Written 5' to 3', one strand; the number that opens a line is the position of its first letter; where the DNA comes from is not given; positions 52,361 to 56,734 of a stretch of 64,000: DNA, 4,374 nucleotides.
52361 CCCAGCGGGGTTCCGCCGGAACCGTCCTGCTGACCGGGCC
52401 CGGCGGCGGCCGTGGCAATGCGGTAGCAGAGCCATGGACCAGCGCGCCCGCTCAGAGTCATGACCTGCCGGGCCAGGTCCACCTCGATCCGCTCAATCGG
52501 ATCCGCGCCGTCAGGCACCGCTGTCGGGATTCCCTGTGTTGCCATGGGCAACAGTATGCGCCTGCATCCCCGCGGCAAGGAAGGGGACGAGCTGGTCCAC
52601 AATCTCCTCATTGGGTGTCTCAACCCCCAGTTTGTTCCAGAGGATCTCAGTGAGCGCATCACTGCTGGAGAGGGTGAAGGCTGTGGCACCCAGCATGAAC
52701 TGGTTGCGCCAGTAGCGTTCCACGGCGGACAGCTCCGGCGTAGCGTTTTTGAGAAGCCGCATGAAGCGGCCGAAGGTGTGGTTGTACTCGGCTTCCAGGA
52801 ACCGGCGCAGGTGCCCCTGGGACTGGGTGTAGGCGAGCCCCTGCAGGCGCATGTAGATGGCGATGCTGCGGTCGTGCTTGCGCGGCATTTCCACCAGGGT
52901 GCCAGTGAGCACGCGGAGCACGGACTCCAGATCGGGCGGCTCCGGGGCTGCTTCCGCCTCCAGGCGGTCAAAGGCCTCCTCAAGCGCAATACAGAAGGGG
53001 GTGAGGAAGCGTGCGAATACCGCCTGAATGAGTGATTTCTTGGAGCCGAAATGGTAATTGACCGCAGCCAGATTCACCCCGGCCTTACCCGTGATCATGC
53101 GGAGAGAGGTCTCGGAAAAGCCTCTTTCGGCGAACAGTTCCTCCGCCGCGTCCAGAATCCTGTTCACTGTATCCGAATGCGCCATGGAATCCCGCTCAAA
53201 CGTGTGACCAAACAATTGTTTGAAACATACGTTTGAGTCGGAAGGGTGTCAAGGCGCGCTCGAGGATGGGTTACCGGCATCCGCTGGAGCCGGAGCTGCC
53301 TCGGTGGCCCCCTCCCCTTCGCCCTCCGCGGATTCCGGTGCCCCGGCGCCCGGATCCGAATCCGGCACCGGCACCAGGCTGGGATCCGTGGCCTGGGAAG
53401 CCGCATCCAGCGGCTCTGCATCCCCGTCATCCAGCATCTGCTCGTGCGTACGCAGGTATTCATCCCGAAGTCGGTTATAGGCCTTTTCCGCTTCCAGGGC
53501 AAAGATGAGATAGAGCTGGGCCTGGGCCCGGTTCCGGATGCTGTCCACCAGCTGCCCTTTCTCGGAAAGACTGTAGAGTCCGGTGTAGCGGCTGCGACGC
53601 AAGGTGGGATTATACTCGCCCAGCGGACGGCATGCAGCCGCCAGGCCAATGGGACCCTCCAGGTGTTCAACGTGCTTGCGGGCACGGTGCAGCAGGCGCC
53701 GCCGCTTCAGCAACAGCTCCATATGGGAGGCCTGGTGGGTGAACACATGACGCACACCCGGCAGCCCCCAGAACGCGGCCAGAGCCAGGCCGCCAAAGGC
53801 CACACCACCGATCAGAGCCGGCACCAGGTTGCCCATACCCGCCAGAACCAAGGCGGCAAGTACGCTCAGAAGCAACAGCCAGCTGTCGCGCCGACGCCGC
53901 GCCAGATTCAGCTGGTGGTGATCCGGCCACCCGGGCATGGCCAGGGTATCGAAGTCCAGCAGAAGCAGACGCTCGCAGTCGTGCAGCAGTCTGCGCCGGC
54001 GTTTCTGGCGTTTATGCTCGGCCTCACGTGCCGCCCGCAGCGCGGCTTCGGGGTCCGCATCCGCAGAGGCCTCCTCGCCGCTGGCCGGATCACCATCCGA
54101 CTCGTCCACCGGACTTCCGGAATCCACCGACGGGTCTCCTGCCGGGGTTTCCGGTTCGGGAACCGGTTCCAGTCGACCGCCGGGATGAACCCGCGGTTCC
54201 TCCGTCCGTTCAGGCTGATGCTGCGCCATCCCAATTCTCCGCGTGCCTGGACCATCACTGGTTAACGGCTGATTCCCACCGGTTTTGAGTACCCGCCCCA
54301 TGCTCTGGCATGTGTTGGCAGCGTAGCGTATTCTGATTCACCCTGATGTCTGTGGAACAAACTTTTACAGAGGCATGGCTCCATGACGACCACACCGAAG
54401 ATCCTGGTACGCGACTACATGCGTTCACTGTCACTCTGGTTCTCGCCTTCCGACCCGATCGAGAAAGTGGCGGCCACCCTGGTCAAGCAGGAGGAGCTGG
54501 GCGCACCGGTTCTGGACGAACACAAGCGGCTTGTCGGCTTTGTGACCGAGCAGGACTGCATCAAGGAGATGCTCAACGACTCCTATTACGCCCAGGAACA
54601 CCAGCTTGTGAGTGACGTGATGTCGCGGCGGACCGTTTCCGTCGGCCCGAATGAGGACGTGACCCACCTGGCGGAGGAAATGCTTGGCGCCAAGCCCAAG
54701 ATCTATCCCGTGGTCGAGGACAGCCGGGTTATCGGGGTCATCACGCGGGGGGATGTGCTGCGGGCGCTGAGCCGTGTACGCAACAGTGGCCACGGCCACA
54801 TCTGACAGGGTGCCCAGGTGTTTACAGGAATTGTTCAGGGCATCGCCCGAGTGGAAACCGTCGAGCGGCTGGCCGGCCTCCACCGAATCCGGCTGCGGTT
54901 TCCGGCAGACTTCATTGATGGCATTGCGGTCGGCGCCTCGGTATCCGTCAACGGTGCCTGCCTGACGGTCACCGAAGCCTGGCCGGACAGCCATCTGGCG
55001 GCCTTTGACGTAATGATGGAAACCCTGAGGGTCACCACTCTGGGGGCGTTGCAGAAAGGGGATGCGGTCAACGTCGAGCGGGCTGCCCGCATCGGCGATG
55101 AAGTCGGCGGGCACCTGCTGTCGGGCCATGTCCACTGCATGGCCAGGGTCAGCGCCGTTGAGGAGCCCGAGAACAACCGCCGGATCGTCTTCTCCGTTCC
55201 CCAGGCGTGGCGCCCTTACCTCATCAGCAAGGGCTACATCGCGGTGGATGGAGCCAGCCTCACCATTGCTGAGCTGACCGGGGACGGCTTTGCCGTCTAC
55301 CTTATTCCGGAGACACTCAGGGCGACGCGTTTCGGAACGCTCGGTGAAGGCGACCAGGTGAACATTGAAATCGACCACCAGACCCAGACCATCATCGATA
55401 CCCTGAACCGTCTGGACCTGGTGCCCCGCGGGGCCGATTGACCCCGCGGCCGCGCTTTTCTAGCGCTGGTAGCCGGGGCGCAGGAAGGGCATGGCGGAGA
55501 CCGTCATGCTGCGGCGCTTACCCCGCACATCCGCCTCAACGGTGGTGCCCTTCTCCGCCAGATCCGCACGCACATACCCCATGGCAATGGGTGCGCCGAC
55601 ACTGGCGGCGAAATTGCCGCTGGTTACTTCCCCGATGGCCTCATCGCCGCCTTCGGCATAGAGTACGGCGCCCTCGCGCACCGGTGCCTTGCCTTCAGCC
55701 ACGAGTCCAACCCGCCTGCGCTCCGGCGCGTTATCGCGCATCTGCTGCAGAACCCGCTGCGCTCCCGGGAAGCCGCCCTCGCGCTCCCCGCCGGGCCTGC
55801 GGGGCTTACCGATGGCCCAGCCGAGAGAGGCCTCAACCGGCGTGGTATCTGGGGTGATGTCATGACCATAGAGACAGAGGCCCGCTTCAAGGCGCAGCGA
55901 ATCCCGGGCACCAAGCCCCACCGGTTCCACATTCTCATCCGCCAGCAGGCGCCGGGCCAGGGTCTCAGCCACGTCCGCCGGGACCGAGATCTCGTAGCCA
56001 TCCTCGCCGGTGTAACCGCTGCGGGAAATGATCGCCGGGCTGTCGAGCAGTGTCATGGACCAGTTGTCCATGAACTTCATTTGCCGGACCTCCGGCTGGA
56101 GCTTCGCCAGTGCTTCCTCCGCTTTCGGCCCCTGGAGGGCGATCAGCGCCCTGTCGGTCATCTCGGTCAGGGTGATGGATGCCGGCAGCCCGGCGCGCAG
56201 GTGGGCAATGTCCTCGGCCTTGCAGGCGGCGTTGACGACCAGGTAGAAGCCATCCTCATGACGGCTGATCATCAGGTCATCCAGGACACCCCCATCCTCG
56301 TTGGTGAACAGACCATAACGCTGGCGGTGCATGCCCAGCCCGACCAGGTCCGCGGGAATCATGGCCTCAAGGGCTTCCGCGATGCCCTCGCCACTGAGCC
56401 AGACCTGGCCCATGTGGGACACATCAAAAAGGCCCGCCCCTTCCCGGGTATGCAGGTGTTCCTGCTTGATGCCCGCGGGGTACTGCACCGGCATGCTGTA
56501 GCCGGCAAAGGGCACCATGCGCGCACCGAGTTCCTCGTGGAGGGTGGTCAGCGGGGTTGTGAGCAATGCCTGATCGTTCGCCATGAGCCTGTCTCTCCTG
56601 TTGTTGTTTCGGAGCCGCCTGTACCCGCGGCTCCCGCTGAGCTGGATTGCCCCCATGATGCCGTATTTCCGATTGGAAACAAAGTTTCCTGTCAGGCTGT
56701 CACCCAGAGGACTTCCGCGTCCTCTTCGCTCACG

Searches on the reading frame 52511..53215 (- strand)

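Call 4: search_protein_families(library=pfam, proteins=[window:52511-53215:-])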
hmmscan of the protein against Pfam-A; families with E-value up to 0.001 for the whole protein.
window:52511-53215:- (234 aa): 2 families
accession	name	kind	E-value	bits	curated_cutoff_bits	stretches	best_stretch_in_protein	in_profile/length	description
PF17939.6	TetR_C_30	-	1.6e-29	103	26.3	1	103-216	3-115/115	Tetracyclin repressor-like, C-terminal domain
PF00440.29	TetR_N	-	5.3e-15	55.4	24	1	20-66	1-47/47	Bacterial regulatory proteins, tetR family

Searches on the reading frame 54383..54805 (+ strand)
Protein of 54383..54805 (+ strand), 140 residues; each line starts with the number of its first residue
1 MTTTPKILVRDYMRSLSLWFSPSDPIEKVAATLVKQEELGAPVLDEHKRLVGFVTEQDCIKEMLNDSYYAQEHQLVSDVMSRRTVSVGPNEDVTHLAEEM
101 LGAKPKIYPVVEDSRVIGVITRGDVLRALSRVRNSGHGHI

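Call 4: search_protein_families(library=pfam, proteins=[window:54383-54805:+])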
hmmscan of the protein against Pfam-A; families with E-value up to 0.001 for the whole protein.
window:54383-54805:+ (140 aa): 1 family
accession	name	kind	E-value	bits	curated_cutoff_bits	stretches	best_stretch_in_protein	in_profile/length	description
PF00571.33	CBS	-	2e-23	82.9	24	2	76-130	1-56/57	CBS domain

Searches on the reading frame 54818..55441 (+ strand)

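Call 4: search_protein_families(library=pfam, proteins=[window:54818-55441:+])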
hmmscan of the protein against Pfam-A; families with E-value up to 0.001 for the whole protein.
window:54818-55441:+ (207 aa): 1 family
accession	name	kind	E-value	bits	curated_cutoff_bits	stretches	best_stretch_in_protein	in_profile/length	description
PF00677.23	Lum_binding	-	1.5e-46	156.8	27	2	102-186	1-86/86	Lumazine binding domain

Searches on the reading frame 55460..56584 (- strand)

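Call 4: search_protein_families(library=pfam, proteins=[window:55460-56584:-])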
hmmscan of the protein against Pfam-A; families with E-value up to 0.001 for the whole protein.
window:55460-56584:- (374 aa): 2 families
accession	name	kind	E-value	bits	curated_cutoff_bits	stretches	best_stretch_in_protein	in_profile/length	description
PF01571.26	GCV_T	-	2.7e-83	279.6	25.6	1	13-257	2-255/255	Aminomethyltransferase folate-binding domain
PF08669.17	GCV_T_C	-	3.7e-21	75.3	25.9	1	289-367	1-78/80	Glycine cleavage T-protein C-terminal barrel domain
